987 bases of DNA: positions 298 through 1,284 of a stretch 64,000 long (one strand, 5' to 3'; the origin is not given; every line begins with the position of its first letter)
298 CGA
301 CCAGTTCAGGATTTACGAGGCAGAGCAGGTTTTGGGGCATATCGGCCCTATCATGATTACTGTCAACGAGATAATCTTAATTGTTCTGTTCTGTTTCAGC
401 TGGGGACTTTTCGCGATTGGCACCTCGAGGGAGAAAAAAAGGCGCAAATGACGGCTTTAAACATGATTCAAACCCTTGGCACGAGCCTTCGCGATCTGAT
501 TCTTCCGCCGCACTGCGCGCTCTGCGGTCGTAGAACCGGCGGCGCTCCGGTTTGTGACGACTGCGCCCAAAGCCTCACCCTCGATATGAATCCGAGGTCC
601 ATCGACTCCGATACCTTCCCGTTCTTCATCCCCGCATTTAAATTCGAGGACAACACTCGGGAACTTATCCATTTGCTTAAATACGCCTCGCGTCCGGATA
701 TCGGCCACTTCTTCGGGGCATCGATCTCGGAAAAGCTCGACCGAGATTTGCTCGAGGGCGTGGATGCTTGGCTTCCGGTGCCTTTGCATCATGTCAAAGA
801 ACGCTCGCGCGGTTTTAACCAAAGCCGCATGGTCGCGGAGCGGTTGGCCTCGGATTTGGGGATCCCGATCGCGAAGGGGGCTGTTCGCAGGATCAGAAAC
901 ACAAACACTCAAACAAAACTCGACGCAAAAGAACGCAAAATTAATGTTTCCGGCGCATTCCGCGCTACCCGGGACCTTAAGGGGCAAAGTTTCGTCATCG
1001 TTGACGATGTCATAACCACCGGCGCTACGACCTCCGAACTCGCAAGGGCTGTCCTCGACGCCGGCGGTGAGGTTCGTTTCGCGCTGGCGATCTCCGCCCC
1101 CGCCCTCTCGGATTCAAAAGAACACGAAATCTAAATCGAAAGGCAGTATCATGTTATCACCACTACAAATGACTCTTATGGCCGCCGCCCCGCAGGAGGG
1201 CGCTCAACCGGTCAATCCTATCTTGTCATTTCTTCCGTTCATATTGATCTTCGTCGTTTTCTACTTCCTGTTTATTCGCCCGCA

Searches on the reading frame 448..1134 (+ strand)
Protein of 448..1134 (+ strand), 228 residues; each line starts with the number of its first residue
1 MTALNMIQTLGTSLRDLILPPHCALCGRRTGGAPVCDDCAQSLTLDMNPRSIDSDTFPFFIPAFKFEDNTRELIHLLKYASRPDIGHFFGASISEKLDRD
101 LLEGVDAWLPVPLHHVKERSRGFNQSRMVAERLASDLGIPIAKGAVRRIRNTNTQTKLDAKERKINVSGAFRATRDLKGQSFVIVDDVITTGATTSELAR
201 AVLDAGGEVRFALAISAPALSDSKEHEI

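Call 33: find_encoding_contigs(protein=window:448-1134:+, flank=10000, max_places=3)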
Protein window:448-1134:+ (228 aa): 9 contigs read that carry it; 2 places shown.
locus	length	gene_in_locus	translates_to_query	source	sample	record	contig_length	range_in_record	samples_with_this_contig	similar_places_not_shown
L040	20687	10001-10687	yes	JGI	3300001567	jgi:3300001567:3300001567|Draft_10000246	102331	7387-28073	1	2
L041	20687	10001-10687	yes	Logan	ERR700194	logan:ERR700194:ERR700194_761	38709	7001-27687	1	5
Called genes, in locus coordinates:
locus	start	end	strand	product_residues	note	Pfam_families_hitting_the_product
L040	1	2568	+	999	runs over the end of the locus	PF02463:SMC_N, PF13175:AAA_15, PF13476:AAA_23, PF13555:AAA_29 (weak), PF13558:SbcC_Walker_B (weak)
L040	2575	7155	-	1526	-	PF01364:Peptidase_C25, PF01839:FG-GAP (faint), PF13517:FG-GAP_3 (weak)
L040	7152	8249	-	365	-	-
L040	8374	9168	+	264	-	PF01255:Prenyltransf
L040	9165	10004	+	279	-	PF01790:LGT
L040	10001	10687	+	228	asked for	PF18912:DZR_2 (weak), PF00156:Pribosyltran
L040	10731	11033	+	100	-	PF02699:YajC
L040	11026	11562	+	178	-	PF01327:Pep_deformylase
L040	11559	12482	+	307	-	PF00551:Formyl_trans_N, PF02911:Formyl_trans_C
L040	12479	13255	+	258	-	PF01976:DUF116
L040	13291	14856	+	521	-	PF10150:RNase_E_G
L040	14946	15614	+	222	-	PF01618:MotA_ExbB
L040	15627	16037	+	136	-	PF02472:ExbD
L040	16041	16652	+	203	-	PF16031:TonB_N (weak), PF13103:TonB_2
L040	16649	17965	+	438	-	PF04052:TolB_N, PF26550:Tricorn_2nd, PF26549:Tricorn_N (weak), PF25174:Beta-prop_THOC3 (weak), PF26549:Tricorn_N (weak), PF07676:PD40, PF26549:Tricorn_N, PF07676:PD40, +2 more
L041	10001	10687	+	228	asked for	PF18912:DZR_2 (weak), PF00156:Pribosyltran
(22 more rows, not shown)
